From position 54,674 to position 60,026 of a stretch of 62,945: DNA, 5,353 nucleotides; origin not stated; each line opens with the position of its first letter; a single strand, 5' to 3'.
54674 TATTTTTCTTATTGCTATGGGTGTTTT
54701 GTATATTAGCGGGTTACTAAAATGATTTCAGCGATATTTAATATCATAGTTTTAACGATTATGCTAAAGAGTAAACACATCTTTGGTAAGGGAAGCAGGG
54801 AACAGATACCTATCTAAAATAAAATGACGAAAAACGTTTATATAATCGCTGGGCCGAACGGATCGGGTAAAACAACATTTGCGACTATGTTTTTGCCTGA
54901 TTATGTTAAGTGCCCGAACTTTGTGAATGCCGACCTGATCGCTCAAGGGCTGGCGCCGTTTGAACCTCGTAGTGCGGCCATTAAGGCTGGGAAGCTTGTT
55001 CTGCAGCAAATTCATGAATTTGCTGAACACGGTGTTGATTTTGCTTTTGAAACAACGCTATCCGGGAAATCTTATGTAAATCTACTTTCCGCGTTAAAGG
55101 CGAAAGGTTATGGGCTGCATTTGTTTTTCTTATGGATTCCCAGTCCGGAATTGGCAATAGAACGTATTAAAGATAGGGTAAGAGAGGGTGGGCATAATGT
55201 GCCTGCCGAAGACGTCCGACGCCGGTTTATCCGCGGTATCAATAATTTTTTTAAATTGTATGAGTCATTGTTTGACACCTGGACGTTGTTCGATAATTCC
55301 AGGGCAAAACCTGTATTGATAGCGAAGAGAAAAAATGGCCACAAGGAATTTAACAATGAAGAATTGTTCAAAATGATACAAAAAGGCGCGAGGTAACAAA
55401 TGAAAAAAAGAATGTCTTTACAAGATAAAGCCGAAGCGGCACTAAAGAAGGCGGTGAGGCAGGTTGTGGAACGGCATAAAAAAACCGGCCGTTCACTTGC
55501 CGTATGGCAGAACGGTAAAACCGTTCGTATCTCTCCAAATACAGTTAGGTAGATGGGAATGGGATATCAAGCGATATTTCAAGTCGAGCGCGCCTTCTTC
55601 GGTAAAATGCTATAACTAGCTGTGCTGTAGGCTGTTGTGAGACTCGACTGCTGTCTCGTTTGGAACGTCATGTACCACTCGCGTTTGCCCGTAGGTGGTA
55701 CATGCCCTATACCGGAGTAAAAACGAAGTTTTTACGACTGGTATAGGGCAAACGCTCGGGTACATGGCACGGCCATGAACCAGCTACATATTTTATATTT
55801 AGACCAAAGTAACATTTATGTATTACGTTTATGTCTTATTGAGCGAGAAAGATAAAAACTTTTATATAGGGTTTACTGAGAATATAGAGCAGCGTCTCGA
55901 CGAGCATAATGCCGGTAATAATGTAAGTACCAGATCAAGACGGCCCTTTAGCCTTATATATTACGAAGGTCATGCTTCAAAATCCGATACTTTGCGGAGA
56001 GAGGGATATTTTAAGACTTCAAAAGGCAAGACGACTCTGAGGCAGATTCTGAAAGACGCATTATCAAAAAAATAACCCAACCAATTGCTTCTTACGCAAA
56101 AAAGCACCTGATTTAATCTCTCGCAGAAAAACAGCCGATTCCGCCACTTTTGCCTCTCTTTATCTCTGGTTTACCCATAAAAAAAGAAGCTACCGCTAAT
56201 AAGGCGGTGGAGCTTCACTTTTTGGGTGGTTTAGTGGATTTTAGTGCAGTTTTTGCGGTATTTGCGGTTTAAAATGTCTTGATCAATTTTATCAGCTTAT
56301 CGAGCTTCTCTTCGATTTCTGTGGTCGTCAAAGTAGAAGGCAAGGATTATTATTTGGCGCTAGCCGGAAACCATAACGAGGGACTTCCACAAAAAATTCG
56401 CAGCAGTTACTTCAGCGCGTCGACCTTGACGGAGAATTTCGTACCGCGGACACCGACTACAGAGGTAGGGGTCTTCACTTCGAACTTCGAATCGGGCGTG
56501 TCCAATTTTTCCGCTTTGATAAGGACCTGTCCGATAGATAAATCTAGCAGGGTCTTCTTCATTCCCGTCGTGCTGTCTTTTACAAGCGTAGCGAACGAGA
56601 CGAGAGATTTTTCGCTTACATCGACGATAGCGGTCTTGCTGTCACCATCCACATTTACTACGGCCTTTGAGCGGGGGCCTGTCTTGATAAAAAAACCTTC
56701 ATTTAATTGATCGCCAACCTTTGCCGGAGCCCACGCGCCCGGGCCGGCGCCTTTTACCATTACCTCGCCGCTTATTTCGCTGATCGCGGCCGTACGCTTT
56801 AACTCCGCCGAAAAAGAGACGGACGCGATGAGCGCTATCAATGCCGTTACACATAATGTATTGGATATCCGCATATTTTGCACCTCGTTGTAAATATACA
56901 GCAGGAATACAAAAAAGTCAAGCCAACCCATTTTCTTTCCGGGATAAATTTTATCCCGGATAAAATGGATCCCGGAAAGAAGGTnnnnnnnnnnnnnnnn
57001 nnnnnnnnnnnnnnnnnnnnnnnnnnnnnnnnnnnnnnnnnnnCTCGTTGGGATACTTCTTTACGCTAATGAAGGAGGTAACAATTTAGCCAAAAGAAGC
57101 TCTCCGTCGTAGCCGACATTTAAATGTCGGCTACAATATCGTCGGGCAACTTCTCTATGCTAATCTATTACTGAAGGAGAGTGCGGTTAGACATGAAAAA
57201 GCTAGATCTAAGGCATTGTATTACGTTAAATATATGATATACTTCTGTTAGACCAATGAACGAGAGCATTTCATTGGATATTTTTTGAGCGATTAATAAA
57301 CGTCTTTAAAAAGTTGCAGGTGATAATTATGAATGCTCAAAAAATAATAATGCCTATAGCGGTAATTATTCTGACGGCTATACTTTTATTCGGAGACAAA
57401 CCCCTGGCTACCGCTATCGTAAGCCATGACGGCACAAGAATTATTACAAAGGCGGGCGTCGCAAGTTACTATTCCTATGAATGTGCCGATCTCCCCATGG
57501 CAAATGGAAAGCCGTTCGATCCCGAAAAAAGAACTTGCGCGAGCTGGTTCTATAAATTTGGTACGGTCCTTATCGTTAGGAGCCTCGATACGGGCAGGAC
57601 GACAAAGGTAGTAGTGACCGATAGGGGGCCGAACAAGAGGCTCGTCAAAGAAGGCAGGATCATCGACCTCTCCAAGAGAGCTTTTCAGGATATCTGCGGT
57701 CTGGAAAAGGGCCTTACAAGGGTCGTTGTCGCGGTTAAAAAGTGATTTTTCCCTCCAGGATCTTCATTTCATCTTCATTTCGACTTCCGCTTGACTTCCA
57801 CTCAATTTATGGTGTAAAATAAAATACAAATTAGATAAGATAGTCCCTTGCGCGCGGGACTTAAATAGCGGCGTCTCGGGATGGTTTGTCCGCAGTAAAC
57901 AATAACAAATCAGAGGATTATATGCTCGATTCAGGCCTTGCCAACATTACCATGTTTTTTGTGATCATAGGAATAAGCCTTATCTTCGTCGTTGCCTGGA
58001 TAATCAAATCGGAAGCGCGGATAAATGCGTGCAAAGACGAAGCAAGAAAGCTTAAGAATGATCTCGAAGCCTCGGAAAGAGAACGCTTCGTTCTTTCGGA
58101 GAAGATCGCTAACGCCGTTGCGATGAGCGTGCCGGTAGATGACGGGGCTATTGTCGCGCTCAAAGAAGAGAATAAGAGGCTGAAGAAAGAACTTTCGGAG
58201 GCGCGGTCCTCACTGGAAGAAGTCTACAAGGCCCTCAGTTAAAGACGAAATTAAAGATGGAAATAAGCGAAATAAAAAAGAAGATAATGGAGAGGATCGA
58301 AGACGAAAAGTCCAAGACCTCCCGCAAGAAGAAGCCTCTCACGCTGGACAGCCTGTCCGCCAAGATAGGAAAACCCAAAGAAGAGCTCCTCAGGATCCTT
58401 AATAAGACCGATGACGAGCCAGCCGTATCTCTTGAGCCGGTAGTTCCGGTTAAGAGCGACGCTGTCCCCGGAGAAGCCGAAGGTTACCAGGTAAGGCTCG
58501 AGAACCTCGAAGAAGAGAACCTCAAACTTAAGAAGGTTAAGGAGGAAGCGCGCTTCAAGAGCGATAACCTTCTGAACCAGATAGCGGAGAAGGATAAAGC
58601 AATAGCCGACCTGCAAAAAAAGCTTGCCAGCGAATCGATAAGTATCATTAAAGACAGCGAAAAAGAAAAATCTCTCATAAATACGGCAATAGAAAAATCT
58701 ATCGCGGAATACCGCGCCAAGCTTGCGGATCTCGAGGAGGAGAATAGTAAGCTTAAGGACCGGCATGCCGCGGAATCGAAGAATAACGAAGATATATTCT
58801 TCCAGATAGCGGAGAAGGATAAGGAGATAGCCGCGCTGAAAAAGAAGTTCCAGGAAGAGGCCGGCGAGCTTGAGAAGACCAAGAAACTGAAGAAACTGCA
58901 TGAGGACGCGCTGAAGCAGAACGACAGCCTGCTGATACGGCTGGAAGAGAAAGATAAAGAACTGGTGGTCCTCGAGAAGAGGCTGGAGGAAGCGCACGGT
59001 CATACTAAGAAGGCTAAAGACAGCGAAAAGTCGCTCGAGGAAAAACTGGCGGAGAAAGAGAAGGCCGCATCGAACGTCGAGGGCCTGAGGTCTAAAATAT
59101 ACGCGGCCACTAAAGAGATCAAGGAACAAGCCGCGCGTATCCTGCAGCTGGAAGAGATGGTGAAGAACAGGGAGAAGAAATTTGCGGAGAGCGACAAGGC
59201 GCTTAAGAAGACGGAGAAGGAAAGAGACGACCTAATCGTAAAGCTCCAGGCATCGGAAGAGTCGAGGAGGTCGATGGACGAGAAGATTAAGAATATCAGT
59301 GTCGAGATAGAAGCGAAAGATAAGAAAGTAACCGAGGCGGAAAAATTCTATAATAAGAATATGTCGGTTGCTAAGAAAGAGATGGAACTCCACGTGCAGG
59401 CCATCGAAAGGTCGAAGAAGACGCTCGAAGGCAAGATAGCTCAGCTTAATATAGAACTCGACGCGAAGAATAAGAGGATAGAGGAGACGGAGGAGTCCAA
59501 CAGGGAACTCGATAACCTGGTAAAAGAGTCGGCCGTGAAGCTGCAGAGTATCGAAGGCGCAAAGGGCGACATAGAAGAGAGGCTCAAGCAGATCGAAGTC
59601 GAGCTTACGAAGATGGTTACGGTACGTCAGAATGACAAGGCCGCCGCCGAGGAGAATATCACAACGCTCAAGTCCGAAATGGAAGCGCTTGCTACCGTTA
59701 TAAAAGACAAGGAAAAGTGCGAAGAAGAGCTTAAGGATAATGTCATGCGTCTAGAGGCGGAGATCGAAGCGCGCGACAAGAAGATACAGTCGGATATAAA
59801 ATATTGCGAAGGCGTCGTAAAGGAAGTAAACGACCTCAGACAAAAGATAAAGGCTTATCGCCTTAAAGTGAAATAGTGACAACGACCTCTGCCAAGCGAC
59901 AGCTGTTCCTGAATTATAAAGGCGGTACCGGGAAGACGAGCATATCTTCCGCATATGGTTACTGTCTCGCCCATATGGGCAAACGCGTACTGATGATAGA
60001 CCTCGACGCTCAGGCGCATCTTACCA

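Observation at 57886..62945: Orphan ParA/MinD-type ATPase in a translationally coupled operon of coiled-coil, bitopic and TPR proteins: a candidate positioning or cytoskeletal system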

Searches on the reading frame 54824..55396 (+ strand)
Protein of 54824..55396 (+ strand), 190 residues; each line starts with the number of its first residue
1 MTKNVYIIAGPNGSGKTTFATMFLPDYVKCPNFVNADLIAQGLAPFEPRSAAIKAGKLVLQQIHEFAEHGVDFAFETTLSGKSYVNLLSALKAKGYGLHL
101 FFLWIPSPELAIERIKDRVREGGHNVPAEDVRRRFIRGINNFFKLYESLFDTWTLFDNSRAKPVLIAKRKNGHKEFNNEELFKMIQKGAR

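Call 82: search_protein_families(library=pfam, proteins=[window:54824-55396:+], max_evalue=0.00001)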
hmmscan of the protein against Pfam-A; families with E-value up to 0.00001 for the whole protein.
window:54824-55396:+ (190 aa): 2 families
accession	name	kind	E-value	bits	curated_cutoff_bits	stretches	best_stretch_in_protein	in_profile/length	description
PF06414.18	Zeta_toxin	-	8.8e-13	48.6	22.3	1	54-157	79-186/199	Zeta toxin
PF13671.12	AAA_33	-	7.9e-07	29.9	27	1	6-132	2-134/143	AAA domain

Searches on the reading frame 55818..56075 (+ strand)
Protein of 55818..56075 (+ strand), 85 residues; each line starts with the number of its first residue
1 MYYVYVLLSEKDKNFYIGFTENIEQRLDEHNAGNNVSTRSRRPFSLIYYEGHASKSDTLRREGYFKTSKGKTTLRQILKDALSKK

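Call 82: search_protein_families(library=pfam, proteins=[window:55818-56075:+], max_evalue=0.00001)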
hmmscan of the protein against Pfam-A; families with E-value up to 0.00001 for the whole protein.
window:55818-56075:+ (85 aa): 1 family
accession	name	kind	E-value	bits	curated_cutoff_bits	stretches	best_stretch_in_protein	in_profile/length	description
PF01541.30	GIY-YIG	-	5.6e-18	65.5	22.6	1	1-71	1-74/78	GIY-YIG catalytic domain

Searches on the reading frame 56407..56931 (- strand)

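Call 6: search_protein_families(library=pfam, proteins=[window:56407-56931:-], max_evalue=0.1)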
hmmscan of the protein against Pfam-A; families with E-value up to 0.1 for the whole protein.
window:56407-56931:- (174 aa): 1 family
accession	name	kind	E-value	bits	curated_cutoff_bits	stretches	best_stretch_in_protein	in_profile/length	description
PF04773.18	FecR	-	2.2e-09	38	24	1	83-170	4-82/97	FecR protein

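Call 7: search_protein_families(library=ncbifam, proteins=[window:56407-56931:-], max_evalue=0.1)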
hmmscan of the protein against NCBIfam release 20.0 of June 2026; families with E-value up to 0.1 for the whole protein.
window:56407-56931:- (174 aa): 4 families
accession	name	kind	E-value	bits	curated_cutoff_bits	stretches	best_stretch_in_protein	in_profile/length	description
NF033165.1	lipo_LipL45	exception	3.2e-11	42.9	350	1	69-169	60-155/391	lipoprotein LipL45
NF047849.1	Lsa33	exception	7.8e-09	35.1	420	1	47-171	29-149/310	surface adhesin Lsa33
NF047876.1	Lsa19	exception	2.5e-06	27.4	250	1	103-170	58-118/182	adhesin Lsa19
NF033682.1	retention_LapA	subfamily_domain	0.0021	18.3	50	1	47-106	3-61/145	retention module-containing protein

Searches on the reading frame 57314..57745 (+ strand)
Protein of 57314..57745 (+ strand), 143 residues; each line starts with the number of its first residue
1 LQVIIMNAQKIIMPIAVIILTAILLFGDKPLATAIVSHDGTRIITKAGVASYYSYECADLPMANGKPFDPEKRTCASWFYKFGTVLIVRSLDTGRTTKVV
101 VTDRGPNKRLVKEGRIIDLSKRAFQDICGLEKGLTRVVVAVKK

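Call 6: search_protein_families(library=pfam, proteins=[window:57314-57745:+], max_evalue=0.1)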
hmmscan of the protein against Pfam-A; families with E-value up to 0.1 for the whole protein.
window:57314-57745:+ (143 aa): 1 family
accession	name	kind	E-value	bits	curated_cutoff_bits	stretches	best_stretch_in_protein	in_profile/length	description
PF03330.24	DPBB_1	-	7.6e-13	49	28.8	1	46-138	2-82/83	Lytic transglycolase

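Call 7: search_protein_families(library=ncbifam, proteins=[window:57314-57745:+], max_evalue=0.1)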
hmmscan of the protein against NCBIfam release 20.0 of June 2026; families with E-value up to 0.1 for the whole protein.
window:57314-57745:+ (143 aa): 5 families
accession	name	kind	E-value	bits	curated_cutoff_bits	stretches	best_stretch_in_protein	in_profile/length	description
NF047735.1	MPL36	exception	2.5e-12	47.1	430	1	44-141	90-183/305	RlpA family plasminogen-binding lipoprotein MPL36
TIGR00413.1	rlpA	subfamily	2.1e-11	44.2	82.15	1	48-141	1-90/208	septal ring lytic transglycosylase RlpA family protein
NF007953.1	PRK10672.1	equivalog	6.1e-06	26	201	1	44-124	76-152/362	endolytic peptidoglycan transglycosylase RlpA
NF041144.1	expansin_EXLX1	subfamily_domain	0.014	14.7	100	1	94-137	51-90/194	expansin EXLX1 family cellulose-binding protein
NF041659.1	Papain_Inhib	equivalog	0.078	13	150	0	88-134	86-128/130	cysteine/serine endopeptidase inhibitor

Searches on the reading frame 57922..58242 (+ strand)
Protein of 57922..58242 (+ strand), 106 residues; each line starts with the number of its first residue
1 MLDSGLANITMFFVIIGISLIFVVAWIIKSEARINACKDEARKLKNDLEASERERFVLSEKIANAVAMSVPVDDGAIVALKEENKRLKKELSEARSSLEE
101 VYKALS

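Call 6: search_protein_families(library=pfam, proteins=[window:57922-58242:+], max_evalue=0.1)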
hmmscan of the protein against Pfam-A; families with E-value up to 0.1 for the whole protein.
window:57922-58242:+ (106 aa): 14 families
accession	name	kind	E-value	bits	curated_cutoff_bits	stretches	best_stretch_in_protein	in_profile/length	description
PF06305.16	LapA_dom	-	0.00013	22.2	28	0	6-49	19-64/64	Lipopolysaccharide assembly protein A domain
PF24922.1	ACBP4_C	-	0.00021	21.9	31.2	1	77-105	19-47/105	Acyl-CoA-binding domain-containing protein 4-6, C-terminal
PF04977.20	DivIC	-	0.0024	18.1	28.9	0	77-102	33-58/80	Septum formation initiator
PF02403.27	Seryl_tRNA_N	-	0.003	18.2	28.2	1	33-105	30-97/108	Seryl-tRNA synthetase N-terminal domain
PF13851.11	GAS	-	0.019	14.8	32.3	0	79-105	51-77/200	Growth-arrest specific micro-tubule binding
PF05769.16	SIKE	-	0.035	14.5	24.3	0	56-100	57-98/180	SIKE family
PF08285.16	DPM3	-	0.049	14.3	25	0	12-50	44-79/90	Dolichol-phosphate mannosyltransferase subunit 3 (DPM3)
PF25615.1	PhiKZ_gp85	-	0.06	13.6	27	1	41-78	8-45/145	Bacteriophage PhiKZ vertex-binding protein gp85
PF23735.1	KIF9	-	0.063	13.9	31.9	1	32-100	39-108/140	Kinesin-like protein KIF9 domain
PF07926.17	TPR_MLP1_2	-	0.065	13.7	36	0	79-101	75-97/129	TPR/MLP1/MLP2-like protein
PF22709.1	Mu_Gam-Sipho_Gp157-TOTE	-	0.074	13.4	27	0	77-104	8-35/63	Mu Gam/Sipho_Gp157-like domain of the TOTE conflict systems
PF16523.10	betaPIX_CC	-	0.076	13.3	26.8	0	77-103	41-70/85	betaPIX coiled coil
PF14795.11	Leucyl-specific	-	0.08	13.5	25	0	70-103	7-38/56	Leucine-tRNA synthetase-specific domain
PF15908.10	HMMR_C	-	0.093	13.4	28.6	0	40-99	52-112/157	Hyaluronan mediated motility receptor C-terminal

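Call 7: search_protein_families(library=ncbifam, proteins=[window:57922-58242:+], max_evalue=0.1)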
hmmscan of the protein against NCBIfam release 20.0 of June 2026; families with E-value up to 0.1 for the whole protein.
window:57922-58242:+ (106 aa): 4 families
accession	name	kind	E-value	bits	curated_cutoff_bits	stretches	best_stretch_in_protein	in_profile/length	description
NF038142.1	exosort_XrtW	exception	0.012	13.9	425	1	11-93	248-328/494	exosortase W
TIGR04211.1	SH3_and_anchor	equivalog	0.059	13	65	0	32-101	87-151/198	TIGR04211 family SH3 domain-containing protein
NF033604.1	epsi_CJH_07325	subfamily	0.087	13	33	0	80-104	30-54/66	CJH_07325 family protein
TIGR01495.1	ETRAMP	paralog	0.087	12.9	32.75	0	8-75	5-70/85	ETRAMP family protein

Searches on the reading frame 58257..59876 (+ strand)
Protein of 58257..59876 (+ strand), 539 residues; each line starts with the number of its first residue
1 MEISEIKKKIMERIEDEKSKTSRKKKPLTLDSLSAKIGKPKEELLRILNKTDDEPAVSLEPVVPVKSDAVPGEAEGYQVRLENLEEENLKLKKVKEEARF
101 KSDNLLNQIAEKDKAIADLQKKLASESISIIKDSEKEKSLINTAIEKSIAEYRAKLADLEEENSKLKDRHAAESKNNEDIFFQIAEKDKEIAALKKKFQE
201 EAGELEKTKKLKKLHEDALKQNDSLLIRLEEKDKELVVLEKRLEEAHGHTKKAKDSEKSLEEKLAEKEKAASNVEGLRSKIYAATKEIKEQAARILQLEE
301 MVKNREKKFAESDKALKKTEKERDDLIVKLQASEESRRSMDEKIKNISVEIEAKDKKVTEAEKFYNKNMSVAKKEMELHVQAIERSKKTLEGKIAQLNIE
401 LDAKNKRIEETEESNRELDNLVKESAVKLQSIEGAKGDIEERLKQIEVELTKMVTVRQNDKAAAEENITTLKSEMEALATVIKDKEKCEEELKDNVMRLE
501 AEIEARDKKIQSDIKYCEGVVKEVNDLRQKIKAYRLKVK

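Call 6: search_protein_families(library=pfam, proteins=[window:58257-59876:+], max_evalue=0.1)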
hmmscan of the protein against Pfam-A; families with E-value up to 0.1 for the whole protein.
window:58257-59876:+ (539 aa): 2 families
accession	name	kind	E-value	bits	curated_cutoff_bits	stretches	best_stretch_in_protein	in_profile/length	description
PF19220.6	Rod_CreS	-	1.4e-05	24.7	100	1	255-363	10-118/359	Crescentin, rod domain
PF17675.6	APG6_N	-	0.019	15.8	45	1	274-366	11-105/132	Apg6 coiled-coil region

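Call 7: search_protein_families(library=ncbifam, proteins=[window:58257-59876:+], max_evalue=0.1)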
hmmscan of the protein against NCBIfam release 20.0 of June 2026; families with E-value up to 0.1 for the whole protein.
window:58257-59876:+ (539 aa): 6 families
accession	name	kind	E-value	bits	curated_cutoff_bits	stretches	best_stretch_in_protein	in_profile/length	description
TIGR02168.1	SMC_prok_B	equivalog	1.8e-08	32.6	567.35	2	272-533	232-495/1181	chromosome segregation protein SMC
TIGR02169.1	SMC_prok_A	equivalog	5.7e-05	21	729.4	2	367-535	227-399/1165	chromosome segregation protein SMC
NF003034.1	PRK03918.1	equivalog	7.3e-05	20.9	700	1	400-538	606-737/878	DNA double-strand break repair ATPase Rad50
NF041035.1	Rad50_Halo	equivalog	0.00077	17.9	1000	1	147-535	244-612/883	DNA double-strand break repair ATPase Rad50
NF045487.1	ASRP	equivalog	0.013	14.1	300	2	439-533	315-401/593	archaea-specific SMC-related protein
NF053524.1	thylo_ssl2009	equivalog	0.025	15.3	58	1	358-411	35-88/90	ssl2009 family thylakoid membrane protein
